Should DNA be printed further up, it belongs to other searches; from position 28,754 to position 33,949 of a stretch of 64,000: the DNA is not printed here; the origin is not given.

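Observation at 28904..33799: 1631-aa membrane-anchored protein built from 21 tandem Kelch-like blades: candidate host or surface adhesin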

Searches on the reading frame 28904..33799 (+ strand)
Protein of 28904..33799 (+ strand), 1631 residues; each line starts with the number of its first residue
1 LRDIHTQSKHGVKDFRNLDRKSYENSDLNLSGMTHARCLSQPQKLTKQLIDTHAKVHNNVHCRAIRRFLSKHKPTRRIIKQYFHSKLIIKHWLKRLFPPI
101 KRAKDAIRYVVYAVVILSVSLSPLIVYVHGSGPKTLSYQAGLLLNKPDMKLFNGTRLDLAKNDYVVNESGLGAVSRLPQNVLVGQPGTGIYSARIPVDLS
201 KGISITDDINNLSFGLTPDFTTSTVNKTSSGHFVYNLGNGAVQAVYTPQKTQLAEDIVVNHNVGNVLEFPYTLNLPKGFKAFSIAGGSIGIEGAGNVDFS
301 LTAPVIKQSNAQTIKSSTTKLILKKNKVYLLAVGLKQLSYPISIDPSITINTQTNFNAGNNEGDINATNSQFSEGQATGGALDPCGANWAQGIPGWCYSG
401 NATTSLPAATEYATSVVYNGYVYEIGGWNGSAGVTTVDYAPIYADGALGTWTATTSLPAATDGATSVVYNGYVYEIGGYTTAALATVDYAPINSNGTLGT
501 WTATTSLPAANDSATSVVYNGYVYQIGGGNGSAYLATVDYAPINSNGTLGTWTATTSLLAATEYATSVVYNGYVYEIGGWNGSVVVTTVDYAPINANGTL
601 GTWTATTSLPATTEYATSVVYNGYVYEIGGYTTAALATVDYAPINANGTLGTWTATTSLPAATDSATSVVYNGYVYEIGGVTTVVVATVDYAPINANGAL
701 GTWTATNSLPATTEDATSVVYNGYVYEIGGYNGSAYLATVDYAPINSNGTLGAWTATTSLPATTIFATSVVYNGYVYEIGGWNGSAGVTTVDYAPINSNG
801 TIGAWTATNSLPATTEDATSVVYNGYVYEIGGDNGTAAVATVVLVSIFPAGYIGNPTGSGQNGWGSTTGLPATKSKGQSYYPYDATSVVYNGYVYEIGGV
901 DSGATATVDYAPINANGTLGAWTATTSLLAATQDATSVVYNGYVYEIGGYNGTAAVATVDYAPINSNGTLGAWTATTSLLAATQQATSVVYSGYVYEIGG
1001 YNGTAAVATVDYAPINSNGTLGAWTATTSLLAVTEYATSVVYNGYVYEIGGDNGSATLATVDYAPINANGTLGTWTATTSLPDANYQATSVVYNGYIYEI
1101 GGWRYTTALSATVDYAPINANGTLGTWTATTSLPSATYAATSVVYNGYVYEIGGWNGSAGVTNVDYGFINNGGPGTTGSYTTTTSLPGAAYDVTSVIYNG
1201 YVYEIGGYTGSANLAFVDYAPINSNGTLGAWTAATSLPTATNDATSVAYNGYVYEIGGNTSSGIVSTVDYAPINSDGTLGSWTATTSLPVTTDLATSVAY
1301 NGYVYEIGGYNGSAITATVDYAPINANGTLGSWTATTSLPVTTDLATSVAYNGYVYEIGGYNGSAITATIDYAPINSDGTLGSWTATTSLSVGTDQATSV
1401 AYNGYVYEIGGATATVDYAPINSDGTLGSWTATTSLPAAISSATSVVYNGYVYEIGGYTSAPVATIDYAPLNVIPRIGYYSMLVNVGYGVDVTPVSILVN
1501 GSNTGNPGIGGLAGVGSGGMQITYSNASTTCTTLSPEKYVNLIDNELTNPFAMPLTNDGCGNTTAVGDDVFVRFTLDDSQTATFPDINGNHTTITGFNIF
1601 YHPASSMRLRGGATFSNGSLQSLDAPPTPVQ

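Call 3: search_protein_families(library=pfam, proteins=[window:28904-33799:+], max_evalue=1)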
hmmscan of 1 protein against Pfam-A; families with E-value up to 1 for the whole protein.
window:28904-33799:+ (1631 aa): 9 families
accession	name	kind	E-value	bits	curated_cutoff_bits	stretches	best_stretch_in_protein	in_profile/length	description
PF01344.31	Kelch_1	-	6.2e-41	138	20.1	16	716-741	5-30/46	Kelch motif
PF24681.1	Kelch_KLHDC2_KLHL20_DRC7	-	3.1e-20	72.8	50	7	414-630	3-221/221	KLHDC2/KLHL20/DRC7 Kelch-repeats domain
PF25210.1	Kelch_FKB95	-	8.5e-16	58.8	70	2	1079-1157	27-100/268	FKB95, Kelch-repeats domain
PF09907.15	HigB_toxin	-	9e-13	48.7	27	0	1230-1264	16-50/74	HigB_toxin, RelE-like toxic component of a toxin-antitoxin system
PF04239.17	DUF421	-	1.7e-12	47.3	23.6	0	585-625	49-93/129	YetF C-terminal domain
PF07351.18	DUF1480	-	1.1e-10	41.9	25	0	448-470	42-64/78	Protein of unknown function (DUF1480)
PF24996.1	NANM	-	9.8e-06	25.1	45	1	601-642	298-339/350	N-acetylneuraminate epimerase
PF23197.1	IG_AIR9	-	0.00034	20.8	27.5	0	894-924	54-84/87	AIR9 A9 domain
PF01297.22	ZnuA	-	0.00051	20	29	0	1405-1456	11-60/263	Zinc-uptake complex component A periplasmic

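Call 5: search_protein_families(library=ncbifam, proteins=[window:28904-33799:+], max_evalue=1)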
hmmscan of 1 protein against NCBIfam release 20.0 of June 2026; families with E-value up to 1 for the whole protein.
window:28904-33799:+ (1631 aa): 3 families
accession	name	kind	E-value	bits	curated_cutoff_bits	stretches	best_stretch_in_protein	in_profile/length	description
TIGR03548.1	mutarot_permut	subfamily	7.8e-05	21.9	243.2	2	1230-1389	52-203/323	cyclically-permuted mutarotase family protein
NF000387.2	blaOXA-48_like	exception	0.0033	17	580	0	549-602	102-155/265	OXA-48 family class D beta-lactamase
NF040530.1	blaOXA-548_like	exception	0.092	12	620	0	549-602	132-185/295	OXA-548 family class D beta-lactamase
